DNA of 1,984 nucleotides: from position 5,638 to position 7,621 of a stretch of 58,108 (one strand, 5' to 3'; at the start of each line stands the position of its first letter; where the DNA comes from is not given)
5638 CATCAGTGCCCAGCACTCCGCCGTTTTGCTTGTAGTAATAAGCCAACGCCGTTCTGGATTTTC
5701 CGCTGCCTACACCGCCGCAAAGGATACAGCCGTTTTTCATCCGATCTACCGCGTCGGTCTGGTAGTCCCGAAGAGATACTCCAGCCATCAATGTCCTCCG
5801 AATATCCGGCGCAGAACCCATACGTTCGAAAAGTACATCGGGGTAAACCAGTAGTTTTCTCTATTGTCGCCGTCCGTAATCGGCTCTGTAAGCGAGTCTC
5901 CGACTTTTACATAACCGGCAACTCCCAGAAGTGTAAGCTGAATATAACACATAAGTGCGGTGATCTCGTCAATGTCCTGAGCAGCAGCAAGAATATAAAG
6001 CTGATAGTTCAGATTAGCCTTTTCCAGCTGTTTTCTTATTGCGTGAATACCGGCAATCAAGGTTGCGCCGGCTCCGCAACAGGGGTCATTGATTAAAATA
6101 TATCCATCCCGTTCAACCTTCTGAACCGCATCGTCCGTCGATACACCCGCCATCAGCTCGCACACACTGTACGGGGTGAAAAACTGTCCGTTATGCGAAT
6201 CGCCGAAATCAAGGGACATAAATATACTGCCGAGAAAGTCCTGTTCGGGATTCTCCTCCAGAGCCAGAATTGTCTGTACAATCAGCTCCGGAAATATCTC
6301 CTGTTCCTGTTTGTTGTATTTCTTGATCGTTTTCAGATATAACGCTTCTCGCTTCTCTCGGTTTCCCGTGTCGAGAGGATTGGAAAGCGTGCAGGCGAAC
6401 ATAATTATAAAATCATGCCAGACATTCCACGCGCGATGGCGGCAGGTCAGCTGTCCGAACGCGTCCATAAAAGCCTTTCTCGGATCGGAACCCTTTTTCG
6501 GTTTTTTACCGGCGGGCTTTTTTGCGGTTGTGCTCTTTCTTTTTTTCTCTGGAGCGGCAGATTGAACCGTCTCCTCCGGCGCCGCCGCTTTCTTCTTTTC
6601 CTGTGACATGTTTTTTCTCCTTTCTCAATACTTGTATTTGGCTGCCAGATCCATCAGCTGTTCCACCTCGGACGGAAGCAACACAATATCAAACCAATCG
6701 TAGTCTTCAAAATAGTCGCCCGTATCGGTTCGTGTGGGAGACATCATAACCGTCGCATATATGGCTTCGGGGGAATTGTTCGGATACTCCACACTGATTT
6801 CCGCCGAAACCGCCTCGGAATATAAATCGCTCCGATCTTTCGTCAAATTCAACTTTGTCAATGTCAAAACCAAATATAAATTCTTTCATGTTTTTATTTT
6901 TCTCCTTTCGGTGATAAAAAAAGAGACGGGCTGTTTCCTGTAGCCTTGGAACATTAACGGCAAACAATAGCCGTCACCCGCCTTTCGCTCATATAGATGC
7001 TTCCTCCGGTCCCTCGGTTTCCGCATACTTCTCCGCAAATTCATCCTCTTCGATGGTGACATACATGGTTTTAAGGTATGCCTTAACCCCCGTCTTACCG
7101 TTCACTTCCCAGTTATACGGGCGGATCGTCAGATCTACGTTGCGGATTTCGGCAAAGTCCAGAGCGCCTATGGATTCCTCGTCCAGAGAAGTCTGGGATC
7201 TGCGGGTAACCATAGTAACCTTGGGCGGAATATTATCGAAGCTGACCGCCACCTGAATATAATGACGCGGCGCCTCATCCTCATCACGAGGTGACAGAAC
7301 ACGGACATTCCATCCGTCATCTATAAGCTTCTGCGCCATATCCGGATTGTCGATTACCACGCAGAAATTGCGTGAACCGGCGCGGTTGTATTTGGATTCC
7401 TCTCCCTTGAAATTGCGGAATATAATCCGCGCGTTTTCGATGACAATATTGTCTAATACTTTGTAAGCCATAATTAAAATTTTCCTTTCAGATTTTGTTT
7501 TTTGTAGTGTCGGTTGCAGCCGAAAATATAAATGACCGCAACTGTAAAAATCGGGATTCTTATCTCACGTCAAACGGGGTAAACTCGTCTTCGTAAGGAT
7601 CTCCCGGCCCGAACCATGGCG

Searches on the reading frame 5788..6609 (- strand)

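Call 49: search_protein_families(library=phrogs, proteins=[window:5788-6609:-], max_evalue=0.001)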
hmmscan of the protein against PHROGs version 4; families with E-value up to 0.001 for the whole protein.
window:5788-6609:- (273 aa): 5 families
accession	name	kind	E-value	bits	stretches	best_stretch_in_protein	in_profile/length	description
phrog_5696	-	unknown function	1.6e-92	310.4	1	33-270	9-237/250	-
phrog_23459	-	unknown function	1e-32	114.2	1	44-264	427-636/649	-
phrog_2713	-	unknown function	8.5e-07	29.3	1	121-246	167-286/520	-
phrog_1071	-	other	0.00013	22.4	1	110-246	37-162/223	DNA methyltransferase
phrog_34860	-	unknown function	0.00081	18.4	1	138-242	211-313/830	-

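Call 76: search_protein_families(library=pfam, proteins=[window:5788-6609:-], max_evalue=0.01)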
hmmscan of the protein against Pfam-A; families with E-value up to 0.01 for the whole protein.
window:5788-6609:- (273 aa): 1 family
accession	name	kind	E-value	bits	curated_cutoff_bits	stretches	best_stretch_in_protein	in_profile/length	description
PF02384.22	N6_Mtase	-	5.8e-11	42.7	20.4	1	138-264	23-139/311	N-6 DNA Methylase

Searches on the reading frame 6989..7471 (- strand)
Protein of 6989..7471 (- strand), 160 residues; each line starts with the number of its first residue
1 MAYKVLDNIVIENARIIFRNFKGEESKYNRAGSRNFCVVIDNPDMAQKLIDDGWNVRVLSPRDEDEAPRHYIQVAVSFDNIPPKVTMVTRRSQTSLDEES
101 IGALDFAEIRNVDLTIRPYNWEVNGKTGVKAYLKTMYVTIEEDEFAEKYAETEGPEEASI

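Call 49: search_protein_families(library=phrogs, proteins=[window:6989-7471:-], max_evalue=0.001)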
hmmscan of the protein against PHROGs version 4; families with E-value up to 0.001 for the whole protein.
window:6989-7471:- (160 aa): 2 families
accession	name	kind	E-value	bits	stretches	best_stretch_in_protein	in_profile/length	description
phrog_4787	-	DNA, RNA and nucleotide metabolism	1.2e-70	237.4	1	1-158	3-160/163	single strand annealing protein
phrog_16939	-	unknown function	2.1e-47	162.8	1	3-151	132-282/330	-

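Call 76: search_protein_families(library=pfam, proteins=[window:6989-7471:-], max_evalue=0.01)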
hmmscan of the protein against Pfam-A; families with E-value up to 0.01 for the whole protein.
window:6989-7471:- (160 aa): 1 family
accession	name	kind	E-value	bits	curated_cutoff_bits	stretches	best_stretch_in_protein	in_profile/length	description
PF24083.1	Phage_ssDNA_bind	-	1.6e-59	201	27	1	3-152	6-159/193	Putative phage ssDNA-binding domain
